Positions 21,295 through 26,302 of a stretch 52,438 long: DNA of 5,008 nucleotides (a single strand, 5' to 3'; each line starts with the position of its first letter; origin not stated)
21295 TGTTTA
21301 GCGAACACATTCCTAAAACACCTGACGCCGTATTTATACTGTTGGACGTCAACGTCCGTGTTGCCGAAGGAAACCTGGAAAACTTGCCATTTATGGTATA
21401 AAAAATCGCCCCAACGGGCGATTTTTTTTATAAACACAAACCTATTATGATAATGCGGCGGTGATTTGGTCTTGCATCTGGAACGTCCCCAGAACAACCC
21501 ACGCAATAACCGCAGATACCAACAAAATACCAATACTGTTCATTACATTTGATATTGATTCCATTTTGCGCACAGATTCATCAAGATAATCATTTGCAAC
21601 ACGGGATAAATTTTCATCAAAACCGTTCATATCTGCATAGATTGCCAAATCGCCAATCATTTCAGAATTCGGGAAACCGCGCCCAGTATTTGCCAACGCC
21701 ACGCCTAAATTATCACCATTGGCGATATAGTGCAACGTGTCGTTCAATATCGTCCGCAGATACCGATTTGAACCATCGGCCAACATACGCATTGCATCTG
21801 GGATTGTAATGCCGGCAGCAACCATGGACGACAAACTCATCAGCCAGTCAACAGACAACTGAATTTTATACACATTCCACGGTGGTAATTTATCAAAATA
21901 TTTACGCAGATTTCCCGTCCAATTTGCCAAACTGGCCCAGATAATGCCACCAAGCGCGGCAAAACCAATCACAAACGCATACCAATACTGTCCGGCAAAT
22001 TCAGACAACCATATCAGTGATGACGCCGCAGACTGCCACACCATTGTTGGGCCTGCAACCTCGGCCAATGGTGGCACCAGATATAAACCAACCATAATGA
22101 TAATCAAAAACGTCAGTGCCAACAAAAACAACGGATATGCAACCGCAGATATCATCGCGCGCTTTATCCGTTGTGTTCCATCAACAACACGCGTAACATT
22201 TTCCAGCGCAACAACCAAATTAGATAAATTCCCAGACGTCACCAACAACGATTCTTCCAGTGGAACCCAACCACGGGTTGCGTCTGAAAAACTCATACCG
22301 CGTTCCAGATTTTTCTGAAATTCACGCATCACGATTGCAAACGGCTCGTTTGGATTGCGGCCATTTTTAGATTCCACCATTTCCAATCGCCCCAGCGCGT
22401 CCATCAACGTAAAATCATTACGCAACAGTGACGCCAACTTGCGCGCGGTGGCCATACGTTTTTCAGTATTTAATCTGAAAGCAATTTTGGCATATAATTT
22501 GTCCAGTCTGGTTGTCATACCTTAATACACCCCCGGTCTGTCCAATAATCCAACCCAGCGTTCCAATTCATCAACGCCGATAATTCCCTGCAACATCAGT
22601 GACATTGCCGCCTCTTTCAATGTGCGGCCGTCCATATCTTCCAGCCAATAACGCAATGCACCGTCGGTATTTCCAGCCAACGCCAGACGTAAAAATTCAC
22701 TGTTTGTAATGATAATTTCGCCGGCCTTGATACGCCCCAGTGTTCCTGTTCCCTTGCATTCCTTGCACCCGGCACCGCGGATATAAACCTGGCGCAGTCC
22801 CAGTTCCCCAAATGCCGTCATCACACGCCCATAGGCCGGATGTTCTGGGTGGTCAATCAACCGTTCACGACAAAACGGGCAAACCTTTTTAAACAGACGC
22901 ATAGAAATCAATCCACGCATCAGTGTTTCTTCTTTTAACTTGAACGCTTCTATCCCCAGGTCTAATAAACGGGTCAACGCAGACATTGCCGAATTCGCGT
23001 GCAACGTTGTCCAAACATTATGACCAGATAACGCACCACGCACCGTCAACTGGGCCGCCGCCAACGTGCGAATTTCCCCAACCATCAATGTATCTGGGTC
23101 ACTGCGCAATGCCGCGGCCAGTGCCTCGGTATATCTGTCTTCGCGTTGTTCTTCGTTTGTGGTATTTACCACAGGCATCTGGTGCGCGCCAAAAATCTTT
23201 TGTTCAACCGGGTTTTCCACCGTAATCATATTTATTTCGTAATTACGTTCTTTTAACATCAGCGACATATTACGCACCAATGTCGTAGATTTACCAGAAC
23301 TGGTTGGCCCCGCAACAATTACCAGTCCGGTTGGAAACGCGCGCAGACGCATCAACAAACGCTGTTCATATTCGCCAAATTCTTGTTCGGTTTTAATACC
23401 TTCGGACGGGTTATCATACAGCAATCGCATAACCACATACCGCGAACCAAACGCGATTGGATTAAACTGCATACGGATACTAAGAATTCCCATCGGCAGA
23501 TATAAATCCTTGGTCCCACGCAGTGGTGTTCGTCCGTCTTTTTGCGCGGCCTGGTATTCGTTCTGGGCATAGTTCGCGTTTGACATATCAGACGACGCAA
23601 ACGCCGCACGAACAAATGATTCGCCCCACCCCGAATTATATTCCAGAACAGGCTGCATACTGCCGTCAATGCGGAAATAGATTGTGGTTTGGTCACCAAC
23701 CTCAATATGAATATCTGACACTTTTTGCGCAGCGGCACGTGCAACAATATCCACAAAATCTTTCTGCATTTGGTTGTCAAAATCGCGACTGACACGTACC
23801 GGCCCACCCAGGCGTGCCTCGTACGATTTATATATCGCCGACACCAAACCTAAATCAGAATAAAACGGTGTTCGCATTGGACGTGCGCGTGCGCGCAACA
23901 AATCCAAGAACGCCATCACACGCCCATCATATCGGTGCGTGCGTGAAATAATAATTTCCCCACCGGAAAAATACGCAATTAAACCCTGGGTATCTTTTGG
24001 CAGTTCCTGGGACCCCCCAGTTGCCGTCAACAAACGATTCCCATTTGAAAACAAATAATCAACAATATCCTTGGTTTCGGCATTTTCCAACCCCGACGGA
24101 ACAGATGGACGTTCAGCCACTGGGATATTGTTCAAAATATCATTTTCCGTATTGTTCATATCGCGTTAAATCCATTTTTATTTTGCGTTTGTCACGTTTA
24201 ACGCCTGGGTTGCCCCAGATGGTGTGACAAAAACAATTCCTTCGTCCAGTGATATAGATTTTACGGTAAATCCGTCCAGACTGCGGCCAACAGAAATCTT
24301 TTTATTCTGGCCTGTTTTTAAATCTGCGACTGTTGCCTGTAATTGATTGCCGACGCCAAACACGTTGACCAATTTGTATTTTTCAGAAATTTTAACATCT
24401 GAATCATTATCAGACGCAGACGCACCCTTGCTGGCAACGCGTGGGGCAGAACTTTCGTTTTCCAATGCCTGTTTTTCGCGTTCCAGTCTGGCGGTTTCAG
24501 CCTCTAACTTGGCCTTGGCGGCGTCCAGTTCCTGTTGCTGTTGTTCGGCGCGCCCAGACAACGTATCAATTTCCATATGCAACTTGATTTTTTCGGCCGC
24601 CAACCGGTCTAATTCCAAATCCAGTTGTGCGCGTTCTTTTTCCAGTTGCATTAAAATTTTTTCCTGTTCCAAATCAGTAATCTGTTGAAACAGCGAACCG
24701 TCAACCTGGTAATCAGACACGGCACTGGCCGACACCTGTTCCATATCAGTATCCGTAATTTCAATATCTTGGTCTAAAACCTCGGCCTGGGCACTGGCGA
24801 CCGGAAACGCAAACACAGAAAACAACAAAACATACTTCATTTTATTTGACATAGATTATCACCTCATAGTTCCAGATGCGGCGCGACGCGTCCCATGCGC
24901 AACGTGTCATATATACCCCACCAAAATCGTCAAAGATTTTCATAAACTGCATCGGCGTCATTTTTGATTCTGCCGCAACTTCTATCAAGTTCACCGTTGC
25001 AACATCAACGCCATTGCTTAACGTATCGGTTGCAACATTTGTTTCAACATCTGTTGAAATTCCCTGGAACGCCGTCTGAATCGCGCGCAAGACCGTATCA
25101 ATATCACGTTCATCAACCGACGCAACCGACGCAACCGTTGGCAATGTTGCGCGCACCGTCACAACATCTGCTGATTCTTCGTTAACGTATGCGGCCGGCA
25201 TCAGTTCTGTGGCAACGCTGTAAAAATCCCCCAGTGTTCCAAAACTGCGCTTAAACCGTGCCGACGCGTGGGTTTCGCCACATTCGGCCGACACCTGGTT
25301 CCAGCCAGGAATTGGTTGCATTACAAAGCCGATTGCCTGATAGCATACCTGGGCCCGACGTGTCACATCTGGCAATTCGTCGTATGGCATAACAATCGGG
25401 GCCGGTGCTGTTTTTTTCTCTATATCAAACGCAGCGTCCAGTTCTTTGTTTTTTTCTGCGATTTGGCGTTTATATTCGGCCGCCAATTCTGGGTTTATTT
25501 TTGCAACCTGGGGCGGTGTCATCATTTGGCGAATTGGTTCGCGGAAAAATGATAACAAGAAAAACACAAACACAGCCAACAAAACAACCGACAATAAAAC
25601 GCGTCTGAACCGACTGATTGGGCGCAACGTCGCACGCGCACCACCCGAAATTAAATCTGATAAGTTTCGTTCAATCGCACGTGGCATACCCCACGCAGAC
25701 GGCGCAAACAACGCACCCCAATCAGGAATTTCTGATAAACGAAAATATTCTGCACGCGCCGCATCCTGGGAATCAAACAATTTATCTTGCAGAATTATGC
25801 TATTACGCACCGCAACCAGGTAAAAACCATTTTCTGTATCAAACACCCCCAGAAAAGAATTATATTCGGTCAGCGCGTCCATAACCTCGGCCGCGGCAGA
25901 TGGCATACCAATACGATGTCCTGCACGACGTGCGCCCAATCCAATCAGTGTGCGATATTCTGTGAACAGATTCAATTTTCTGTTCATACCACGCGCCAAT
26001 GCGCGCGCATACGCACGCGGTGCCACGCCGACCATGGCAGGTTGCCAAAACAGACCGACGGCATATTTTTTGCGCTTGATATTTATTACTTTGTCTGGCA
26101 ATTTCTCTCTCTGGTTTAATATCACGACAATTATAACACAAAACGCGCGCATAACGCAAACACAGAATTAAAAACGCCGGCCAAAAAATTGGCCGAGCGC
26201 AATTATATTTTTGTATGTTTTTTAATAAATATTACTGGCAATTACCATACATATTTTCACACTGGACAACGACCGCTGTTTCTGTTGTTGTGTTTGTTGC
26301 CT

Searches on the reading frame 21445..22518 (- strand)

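Call 63: search_protein_families(library=pfam, max_evalue=0.00001, proteins=[window:21445-22518:-])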
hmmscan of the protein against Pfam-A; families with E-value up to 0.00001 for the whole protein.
window:21445-22518:- (357 aa): 1 family
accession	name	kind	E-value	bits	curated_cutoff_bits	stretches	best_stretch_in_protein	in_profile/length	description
PF00482.28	T2SSF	-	4.9e-26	91.6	25.2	2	225-344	1-121/125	Type II secretion system (T2SS), protein F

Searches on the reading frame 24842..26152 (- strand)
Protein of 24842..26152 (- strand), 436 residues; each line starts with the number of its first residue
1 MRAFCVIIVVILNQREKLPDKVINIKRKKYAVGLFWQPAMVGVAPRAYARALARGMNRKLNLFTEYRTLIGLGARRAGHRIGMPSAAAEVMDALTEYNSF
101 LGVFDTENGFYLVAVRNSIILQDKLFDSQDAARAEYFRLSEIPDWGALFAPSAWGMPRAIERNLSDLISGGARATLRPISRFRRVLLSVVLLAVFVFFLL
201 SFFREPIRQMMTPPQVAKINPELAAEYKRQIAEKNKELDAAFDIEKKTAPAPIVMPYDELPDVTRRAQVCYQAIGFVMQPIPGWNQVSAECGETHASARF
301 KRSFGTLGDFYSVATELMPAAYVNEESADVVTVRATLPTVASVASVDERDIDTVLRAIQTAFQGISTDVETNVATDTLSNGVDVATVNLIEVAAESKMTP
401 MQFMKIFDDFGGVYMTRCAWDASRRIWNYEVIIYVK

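Call 63: search_protein_families(library=pfam, max_evalue=0.00001, proteins=[window:24842-26152:-])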
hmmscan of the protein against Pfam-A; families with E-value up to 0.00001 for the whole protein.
window:24842-26152:- (436 aa): 1 family
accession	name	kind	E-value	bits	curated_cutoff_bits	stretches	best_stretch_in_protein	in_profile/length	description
PF06864.17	PAP_PilO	-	5.2e-11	42.5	26.7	1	31-338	2-309/419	Pilin accessory protein (PilO)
